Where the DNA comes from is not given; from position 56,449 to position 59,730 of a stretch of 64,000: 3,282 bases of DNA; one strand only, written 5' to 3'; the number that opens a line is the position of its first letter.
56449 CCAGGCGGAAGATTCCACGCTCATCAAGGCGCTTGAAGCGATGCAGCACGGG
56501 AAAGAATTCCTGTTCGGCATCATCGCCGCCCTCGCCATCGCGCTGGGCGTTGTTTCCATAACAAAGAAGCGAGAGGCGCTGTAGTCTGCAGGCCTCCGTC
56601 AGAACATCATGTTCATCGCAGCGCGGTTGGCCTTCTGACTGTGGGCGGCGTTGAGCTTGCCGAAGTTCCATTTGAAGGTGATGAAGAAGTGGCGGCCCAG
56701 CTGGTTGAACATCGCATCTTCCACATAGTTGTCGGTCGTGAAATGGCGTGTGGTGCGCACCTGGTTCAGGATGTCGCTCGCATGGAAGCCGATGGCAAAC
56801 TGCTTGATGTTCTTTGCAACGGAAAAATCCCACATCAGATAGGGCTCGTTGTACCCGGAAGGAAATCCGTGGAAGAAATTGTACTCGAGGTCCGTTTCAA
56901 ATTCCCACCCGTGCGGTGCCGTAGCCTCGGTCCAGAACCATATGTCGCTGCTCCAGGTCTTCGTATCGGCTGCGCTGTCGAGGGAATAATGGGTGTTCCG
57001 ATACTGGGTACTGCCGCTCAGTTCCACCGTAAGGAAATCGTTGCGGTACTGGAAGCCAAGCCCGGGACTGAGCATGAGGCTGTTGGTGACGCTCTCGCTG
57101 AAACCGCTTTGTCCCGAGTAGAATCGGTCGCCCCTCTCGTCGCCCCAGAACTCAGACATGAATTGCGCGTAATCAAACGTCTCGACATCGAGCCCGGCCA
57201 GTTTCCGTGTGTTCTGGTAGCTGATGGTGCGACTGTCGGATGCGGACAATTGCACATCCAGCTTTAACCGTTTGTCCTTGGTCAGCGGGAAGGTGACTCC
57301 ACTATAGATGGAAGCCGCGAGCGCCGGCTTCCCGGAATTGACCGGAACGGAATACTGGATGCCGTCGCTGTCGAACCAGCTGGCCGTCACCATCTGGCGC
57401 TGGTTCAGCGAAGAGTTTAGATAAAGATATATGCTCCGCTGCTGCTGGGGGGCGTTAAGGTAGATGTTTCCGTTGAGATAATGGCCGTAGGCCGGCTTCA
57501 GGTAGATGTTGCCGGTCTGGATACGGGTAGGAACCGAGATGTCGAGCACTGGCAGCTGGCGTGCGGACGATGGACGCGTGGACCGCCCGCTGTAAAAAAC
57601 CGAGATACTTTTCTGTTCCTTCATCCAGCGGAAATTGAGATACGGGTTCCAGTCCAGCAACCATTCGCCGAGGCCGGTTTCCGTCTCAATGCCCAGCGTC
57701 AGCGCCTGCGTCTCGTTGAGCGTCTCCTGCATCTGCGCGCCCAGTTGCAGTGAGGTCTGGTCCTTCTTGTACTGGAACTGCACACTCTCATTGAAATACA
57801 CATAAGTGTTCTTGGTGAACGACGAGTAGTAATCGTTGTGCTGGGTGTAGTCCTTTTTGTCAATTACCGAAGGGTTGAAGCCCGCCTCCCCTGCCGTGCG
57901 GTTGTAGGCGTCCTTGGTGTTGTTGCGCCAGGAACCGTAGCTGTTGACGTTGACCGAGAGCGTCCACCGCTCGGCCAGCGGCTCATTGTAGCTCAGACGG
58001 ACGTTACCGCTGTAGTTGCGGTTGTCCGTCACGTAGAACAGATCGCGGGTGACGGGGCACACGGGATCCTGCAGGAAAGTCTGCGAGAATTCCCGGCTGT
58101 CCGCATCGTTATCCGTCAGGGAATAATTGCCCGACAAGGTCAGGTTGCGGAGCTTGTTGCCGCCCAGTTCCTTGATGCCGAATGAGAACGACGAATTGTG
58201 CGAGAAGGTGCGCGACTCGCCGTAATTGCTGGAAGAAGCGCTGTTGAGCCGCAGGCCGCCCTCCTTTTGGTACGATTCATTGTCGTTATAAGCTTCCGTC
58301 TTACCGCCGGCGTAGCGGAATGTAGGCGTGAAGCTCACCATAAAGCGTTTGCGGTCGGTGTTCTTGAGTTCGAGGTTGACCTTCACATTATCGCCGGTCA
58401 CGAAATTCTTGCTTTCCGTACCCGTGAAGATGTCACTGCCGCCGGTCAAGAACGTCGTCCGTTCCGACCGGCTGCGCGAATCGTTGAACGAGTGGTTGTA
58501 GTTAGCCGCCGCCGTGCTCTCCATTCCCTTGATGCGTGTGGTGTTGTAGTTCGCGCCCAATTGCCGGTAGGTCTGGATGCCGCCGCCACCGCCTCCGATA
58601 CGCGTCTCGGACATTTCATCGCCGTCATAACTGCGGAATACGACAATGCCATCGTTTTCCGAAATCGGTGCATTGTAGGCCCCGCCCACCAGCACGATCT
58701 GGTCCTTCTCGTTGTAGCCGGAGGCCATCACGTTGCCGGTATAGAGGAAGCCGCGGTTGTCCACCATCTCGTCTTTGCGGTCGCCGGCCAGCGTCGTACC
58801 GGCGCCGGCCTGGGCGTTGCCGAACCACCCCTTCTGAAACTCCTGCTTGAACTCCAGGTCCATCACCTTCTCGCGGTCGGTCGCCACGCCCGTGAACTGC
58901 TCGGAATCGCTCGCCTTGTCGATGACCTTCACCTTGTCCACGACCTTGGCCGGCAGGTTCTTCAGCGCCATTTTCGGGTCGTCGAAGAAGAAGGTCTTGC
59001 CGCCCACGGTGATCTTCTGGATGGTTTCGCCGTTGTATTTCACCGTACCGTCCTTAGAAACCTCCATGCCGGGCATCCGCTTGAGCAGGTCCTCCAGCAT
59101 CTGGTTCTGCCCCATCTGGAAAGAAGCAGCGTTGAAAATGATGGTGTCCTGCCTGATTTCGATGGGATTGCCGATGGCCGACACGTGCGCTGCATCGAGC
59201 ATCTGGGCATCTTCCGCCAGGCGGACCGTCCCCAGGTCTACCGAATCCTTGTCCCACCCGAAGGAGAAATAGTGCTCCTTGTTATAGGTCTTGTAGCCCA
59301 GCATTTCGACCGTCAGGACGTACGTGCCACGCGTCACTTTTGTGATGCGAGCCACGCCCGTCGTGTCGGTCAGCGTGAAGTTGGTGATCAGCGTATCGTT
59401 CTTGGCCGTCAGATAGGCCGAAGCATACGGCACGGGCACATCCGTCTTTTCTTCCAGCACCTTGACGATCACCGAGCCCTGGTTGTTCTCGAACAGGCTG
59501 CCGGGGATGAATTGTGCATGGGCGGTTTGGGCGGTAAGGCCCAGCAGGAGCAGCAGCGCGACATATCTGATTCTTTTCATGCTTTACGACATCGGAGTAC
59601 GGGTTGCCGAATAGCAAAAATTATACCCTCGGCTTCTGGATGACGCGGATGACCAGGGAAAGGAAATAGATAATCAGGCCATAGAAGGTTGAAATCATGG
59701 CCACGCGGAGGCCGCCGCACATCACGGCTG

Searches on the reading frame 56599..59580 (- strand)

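Call 38: search_protein_families(library=pfam, proteins=[window:56599-59580:-])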
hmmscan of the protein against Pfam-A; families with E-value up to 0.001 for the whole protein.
window:56599-59580:- (993 aa): 3 families
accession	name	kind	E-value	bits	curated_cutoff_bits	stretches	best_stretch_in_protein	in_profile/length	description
PF14905.12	OMP_b-brl_3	-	3.4e-17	63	27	2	477-787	7-301/408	Outer membrane protein beta-barrel family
PF13620.12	CarboxypepD_reg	-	2e-07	31.7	32.3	1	40-102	5-65/82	Carboxypeptidase regulatory-like domain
PF13715.12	CarbopepD_reg_2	-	1.4e-05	25.5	32.2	1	40-104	4-63/88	CarboxypepD_reg-like domain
